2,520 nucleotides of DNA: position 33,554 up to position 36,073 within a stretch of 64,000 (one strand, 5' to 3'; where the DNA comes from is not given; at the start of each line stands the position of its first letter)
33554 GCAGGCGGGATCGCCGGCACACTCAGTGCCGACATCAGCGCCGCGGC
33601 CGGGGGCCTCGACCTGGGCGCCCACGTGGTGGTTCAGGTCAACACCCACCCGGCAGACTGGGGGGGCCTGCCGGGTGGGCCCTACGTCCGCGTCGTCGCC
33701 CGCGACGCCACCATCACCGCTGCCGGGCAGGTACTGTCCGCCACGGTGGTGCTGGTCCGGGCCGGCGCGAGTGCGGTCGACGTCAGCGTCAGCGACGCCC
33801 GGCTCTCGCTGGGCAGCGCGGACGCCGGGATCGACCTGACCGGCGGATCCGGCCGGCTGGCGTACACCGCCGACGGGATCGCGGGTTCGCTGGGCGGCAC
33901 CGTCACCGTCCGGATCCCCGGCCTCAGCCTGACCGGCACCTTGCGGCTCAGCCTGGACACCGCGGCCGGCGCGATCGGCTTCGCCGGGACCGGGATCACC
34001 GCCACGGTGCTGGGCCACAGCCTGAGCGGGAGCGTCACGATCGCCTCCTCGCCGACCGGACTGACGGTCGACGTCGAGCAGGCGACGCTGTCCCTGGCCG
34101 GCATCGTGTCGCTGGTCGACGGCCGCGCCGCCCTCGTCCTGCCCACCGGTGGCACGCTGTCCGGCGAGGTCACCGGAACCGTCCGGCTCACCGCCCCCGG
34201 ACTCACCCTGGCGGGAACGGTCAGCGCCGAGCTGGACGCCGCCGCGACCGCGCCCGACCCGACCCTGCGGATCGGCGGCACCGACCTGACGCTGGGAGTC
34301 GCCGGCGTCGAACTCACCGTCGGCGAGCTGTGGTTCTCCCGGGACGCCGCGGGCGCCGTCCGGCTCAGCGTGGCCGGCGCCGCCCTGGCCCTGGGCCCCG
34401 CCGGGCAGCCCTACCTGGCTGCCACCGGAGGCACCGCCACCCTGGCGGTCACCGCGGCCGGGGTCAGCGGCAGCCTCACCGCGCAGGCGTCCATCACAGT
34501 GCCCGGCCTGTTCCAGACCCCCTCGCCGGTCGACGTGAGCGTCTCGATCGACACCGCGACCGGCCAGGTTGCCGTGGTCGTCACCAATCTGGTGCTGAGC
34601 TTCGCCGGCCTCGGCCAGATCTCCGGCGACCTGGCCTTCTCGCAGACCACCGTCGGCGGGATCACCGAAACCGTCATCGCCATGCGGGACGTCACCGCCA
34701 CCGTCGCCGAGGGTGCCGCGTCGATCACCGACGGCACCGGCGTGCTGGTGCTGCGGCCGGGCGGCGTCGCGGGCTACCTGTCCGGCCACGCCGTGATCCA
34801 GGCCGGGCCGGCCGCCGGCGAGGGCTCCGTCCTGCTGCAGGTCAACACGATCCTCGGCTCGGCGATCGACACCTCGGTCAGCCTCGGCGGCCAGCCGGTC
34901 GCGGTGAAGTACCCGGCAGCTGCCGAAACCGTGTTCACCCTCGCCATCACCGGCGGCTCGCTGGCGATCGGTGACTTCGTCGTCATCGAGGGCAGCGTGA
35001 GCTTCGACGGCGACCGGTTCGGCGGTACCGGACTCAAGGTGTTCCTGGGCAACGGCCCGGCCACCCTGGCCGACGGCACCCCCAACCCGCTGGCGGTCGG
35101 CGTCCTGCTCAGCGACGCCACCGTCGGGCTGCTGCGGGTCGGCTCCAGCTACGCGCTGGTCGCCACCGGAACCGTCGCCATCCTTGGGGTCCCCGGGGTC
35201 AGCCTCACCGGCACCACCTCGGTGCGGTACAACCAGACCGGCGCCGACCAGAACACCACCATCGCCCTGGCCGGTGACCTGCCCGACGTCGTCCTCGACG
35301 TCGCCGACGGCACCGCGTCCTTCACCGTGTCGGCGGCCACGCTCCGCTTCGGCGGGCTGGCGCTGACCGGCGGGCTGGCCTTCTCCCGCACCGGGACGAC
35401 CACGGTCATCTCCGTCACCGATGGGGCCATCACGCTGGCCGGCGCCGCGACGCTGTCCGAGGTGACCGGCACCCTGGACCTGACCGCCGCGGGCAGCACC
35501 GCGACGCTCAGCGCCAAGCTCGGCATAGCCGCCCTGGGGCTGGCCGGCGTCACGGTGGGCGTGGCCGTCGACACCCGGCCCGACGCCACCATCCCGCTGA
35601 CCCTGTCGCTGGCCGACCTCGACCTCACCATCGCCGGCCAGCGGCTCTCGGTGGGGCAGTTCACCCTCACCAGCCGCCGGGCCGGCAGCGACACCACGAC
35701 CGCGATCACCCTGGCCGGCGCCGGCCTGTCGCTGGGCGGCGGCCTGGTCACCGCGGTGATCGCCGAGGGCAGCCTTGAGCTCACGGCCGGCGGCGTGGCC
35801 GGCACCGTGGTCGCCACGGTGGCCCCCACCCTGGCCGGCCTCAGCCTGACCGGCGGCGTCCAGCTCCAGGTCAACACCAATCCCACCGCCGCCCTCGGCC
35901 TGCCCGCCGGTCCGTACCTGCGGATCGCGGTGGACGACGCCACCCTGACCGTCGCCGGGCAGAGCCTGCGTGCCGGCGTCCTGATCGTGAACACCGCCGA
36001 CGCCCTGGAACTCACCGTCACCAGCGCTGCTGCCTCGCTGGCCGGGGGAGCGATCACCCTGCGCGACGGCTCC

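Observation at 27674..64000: A single uninterrupted ORF of at least 36.3 kb (at least 12,109 codons), missing from the ORF track, encodes a giant secreted mosaic protein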

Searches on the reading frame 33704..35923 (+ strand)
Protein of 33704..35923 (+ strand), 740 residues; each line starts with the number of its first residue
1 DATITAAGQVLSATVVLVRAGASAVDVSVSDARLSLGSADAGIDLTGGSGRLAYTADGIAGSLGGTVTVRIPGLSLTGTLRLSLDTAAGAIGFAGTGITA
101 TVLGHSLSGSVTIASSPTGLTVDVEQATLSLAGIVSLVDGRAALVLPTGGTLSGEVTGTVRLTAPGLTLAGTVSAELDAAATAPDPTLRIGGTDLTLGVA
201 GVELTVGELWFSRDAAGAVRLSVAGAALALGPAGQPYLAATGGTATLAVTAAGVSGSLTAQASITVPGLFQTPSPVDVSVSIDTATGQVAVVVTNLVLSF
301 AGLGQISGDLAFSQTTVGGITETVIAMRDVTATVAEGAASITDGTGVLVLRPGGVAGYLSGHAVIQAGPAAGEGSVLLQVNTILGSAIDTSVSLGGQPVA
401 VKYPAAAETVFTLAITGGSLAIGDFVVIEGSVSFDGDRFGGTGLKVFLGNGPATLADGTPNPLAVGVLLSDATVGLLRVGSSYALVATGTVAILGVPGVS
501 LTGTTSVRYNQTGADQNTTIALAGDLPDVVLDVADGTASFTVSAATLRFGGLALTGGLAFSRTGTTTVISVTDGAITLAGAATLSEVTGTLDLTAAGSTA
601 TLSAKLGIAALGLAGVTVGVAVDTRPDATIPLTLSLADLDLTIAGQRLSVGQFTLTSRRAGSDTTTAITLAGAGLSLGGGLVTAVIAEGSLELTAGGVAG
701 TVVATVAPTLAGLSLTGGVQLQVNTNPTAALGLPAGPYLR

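Call 37: search_protein_representatives(alignment_id=A1)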
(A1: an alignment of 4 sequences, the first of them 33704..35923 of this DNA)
Query: 4 sequences, 750 profile positions. Proteins with E-value up to 0.001 (for the whole library): 1130; up to 1e-10: 679; up to 1e-30: 245. The best 150 are listed.
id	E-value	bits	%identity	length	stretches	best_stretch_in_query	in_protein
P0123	0.0e+00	1915.8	-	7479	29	3-748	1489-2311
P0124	0.0e+00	1279.6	-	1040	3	3-748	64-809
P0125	0.0e+00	1080.8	-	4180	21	294-580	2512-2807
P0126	0.0e+00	1077.2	-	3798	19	6-573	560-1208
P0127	0.0e+00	1058.7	-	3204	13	80-748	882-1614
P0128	0.0e+00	1050.1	-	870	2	230-748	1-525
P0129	7.4e-298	1006.3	-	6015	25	94-588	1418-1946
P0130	9.8e-285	962.9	-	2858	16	20-572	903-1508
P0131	3.2e-284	961.2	-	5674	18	4-748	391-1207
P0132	7.5e-257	870.7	-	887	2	14-748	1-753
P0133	9.5e-235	797.6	-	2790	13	27-748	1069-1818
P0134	6.5e-230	781.7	-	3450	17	290-574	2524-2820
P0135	8.6e-230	781.3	-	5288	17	94-748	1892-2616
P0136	1.4e-227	774.0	-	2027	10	3-579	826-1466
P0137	3.2e-227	772.8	-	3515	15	289-589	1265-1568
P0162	1.6e-139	482.8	-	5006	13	4-586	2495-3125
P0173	3.9e-117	408.8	-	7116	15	7-230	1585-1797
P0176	1.2e-113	397.3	-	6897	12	5-706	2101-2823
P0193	2.6e-90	320.1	-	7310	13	3-272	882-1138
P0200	1.2e-82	294.8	-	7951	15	446-578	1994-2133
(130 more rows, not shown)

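Call 38: list_cluster_members(proteins=[P0123, P0125, P0129, P0131, P0135, P0173, P0176, P0193, P0200, P0162])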
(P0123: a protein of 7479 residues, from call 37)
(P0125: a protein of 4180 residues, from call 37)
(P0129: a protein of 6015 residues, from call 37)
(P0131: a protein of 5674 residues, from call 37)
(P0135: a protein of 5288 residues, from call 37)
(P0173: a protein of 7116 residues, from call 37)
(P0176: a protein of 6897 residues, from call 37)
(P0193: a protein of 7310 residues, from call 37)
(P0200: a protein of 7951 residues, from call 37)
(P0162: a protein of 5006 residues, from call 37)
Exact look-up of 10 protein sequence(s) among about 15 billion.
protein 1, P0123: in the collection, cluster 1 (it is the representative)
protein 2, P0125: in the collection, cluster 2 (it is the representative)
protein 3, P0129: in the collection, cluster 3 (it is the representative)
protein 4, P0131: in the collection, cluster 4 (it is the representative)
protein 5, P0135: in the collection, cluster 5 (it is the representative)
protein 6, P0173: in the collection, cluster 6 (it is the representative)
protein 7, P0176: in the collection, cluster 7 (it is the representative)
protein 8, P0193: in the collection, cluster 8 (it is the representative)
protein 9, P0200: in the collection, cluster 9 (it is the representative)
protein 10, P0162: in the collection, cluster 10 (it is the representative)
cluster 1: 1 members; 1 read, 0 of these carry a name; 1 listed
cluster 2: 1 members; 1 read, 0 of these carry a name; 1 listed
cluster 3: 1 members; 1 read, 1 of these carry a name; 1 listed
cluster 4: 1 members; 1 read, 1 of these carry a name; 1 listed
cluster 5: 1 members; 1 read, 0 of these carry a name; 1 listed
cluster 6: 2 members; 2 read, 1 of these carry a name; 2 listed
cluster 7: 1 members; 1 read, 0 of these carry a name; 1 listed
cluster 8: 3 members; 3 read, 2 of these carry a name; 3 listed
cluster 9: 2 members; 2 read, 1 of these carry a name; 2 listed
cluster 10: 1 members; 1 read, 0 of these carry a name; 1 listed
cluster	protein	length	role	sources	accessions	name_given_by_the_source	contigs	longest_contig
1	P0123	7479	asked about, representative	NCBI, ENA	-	-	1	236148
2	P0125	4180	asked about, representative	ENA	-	-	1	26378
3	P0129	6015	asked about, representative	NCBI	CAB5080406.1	hypothetical protein D3OALGB2SA_510, partial [Olavius algarvensis associated ...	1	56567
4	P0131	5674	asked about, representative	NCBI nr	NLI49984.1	hypothetical protein [Propionibacterium sp.]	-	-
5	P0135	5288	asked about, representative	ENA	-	-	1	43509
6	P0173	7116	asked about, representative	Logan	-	-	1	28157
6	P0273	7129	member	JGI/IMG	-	hypothetical protein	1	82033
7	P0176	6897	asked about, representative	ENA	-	-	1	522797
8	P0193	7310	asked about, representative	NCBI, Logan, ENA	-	-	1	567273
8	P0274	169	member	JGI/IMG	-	hypothetical protein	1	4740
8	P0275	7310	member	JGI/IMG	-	hypothetical protein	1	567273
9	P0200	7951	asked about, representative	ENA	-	-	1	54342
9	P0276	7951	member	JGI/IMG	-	hypothetical protein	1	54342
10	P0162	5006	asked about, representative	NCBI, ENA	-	-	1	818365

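Call 55: predict_structure(alignment_id=A2)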
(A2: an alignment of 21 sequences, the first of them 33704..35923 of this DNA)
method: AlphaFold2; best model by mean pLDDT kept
length: 740 residues; sequences in the alignment: 21
mean_pLDDT: 82.0   pTM: 0.54
mean pLDDT of the five models: 82.0, 81.5, 80.2, 78.2, 77.0
residues with pLDDT >= 90: 136; 70-90: 520; 50-70: 83; < 50: 1
segments of 3 or more residues with pLDDT < 50: none
pLDDT, mean of each block of 10 residues (from residue 1): 84 91 90 90 93 91 92 88 89 89 84 86 89 87 87 88 88 85 79 90 90 84 92 88 92 90 82 87 84 78 76 78 85 70 85 83 65 72 80 67 75 63 67 67 76 69 75 84 83 72 78 86 75 80 75 79 76 82 88 82 87 85 80 85 82 81 77 79 79 86 78 72 88 86
secondary structure, 60 per line:
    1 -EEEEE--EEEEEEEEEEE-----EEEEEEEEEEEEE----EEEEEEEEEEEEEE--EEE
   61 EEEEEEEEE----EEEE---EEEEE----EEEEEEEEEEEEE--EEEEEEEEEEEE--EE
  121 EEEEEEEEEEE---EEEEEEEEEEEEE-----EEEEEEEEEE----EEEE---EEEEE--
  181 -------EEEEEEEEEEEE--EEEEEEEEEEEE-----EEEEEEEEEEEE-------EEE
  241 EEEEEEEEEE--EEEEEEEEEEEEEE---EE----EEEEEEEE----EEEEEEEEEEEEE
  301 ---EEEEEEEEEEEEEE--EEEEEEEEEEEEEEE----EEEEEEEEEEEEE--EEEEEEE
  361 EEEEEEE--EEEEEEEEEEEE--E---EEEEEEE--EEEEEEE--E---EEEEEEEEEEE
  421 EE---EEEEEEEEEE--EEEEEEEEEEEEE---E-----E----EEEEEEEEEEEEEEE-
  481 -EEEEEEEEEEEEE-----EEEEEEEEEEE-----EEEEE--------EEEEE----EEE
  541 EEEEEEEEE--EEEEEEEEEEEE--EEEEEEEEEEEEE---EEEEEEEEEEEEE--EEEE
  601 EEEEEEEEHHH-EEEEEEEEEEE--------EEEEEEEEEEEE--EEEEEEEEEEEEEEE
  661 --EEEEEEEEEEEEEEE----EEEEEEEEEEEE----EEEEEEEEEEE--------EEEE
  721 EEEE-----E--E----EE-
elements in order (helices of 4 or more, strands of 3 or more residues): E2-6 E9-19 E25-37 E42-55 E58-69 E74-77 E81-85 E90-102 E105-116 E119-131 E135-147 E153-162 E167-170 E174-178 E188-199 E202-213 E219-230 E238-250 E253-266 E276-283 E288-300 E304-317 E320-334 E339-351 E354-367 E370-381 E388-394 E397-403 E410-422 E426-435 E438-450 E465-479 E482-494 E500-510 E516-520 E529-533 E538-549 E552-563 E566-578 E582-594 E597-608 E613-623 E632-643 E646-660 E663-677 E682-693 E698-708 E717-724

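Call 58: fold_search(model_id=the predicted structure, library=pdb)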
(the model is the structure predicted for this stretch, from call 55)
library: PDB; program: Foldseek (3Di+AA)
matches with E <= 10: 461; with E <= 0.001: 1
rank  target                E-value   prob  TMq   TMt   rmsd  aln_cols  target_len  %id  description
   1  9bde_A                7.8e-04  0.51  0.13  0.10  23.5       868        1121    9  Middle Region of Apolipoprotein B 100 bound to Low Density Lipoprotein Receptor (released 2024-12-25)
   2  7omm_A                1.4e-03  0.57  0.13  0.14  39.1       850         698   11  Cryo-EM structure of N. gonorhoeae LptDE in complex with ProMacrobodies (MBPs have not been built de novo) (released 2022-05-04)
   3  9c4o                  1.7e-02  0.08  0.07  0.08  47.3       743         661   10  Cryo-EM structure of PqqU with ligand PQQ (released 2024-06-19)
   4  9e9r                  2.1e-02  0.33  0.16  0.05  25.5      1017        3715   10  The Structure of ApoB100 from Human Low-Density Lipoprotein (released 2024-12-18)
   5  6e14_D                2.5e-02  0.15  0.12  0.11  46.5       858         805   10  Handover mechanism of the growing pilus by the bacterial outer membrane usher FimD (released 2018-10-17)
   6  1nqe                  2.6e-02  0.07  0.07  0.08  43.0       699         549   10  OUTER MEMBRANE COBALAMIN TRANSPORTER (BTUB) FROM E. COLI (released 2003-04-29)
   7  8ae1_A                3.9e-02  0.10  0.11  0.09  35.9       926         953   11  Structure of trimeric SlpA outer membrane protein (released 2022-11-30)
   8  1nqg                  4.0e-02  0.06  0.07  0.09  44.6       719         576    9  OUTER MEMBRANE COBALAMIN TRANSPORTER (BTUB) FROM E. COLI, WITH BOUND CALCIUM (released 2003-04-29)
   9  9ea7                  4.2e-02  0.16  0.13  0.05  23.1       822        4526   11  The Structure of ApoB100 from Human Low-Density Lipoprotein (released 2024-12-18)
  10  8s34_A                4.2e-02  0.05  0.08  0.08  45.7       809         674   10  Ferric-mycobactin receptor (FemA) in complex with aeruginic acid (released 2025-02-26)
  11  9a39_MODEL_1_A        5.6e-02  0.16  0.14  0.13  38.3       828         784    8  Model of E. coli LptD by in-cell photo-crosslinking MS and deep learning (released 2023-02-24)
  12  9oaa_T                5.6e-02  0.03  0.06  0.06  43.2       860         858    7  The structure of TdfH from Neisseria gonorrhoeae (released 2026-01-21)
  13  1nqf                  5.8e-02  0.06  0.07  0.09  43.0       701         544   11  OUTER MEMBRANE COBALAMIN TRANSPORTER (BTUB) FROM E. COLI, METHIONINE SUBSTIUTION CONSTRUCT FOR SE-MET SAD PHASING (released 2003-04-29)
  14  1xkw                  5.8e-02  0.04  0.07  0.08  48.0       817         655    8  Pyochelin outer membrane receptor FptA from Pseudomonas aeruginosa (released 2005-10-04)
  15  7zgx_A                6.7e-02  0.08  0.11  0.09  35.1       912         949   11  S-layer Deinoxanthin Binding Complex, C1 symmetry (released 2022-07-13)
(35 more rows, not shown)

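Call 61: fold_search(model_id=the predicted structure, library=viral)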
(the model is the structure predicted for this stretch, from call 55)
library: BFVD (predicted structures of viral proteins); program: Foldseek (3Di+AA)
matches with E <= 10: 183; with E <= 0.001: 1
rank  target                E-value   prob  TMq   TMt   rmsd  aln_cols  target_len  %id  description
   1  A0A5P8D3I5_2          3.9e-05  0.63  0.10  0.09  28.3       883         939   10  (no name in the UniProt tables at hand)
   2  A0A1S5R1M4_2          1.4e-03  0.54  0.13  0.11  38.8       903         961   10  Putative tail fiber protein [Pseudomonas phage phiPMW]
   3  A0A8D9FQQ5            6.6e-03  0.08  0.06  0.06  48.7       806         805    7  TonB-dependent receptor SusC [uncultured marine phage]
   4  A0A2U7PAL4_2          7.6e-03  0.21  0.11  0.09  27.4       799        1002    8  (no name in the UniProt tables at hand)
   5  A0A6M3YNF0            1.4e-02  0.08  0.08  0.06  40.9      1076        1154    9  PKD/Chitinase domain-containing protein [Alteromonas phage vB_AcoS-R7M]
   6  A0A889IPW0            2.5e-02  0.08  0.08  0.06  45.5      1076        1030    8  (no name in the UniProt tables at hand)
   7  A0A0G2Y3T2            3.5e-02  0.14  0.14  0.12  21.6       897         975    7  Chorein N-terminal domain-containing protein [Acanthamoeba polyphaga mimivirus Kroon]
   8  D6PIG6                1.0e-01  0.03  0.07  0.07  47.7       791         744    8  (no name in the UniProt tables at hand)
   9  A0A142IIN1            1.1e-01  0.04  0.07  0.06  28.8       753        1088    9  Virion structural protein [Enterobacteria phage SEGD1]
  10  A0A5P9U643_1          1.1e-01  0.04  0.06  0.05  27.6       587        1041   10  (no name in the UniProt tables at hand)
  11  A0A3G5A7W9            1.7e-01  0.04  0.06  0.08  23.6       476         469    7  MORN repeat-containing protein [Hyperionvirus sp.]
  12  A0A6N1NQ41            1.7e-01  0.20  0.18  0.15  19.7       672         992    6  Chorein N-terminal domain-containing protein [Tupanvirus soda lake]
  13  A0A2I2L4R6            1.8e-01  0.06  0.08  0.13  18.4       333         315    6  MORN-repeat protein [Orpheovirus IHUMI-LCC2]
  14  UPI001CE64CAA         2.1e-01  0.08  0.08  0.08  24.0       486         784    8  (no name look-up for this kind of identifier)
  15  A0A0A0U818            2.4e-01  0.03  0.06  0.04  32.5       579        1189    7  (no name in the UniProt tables at hand)
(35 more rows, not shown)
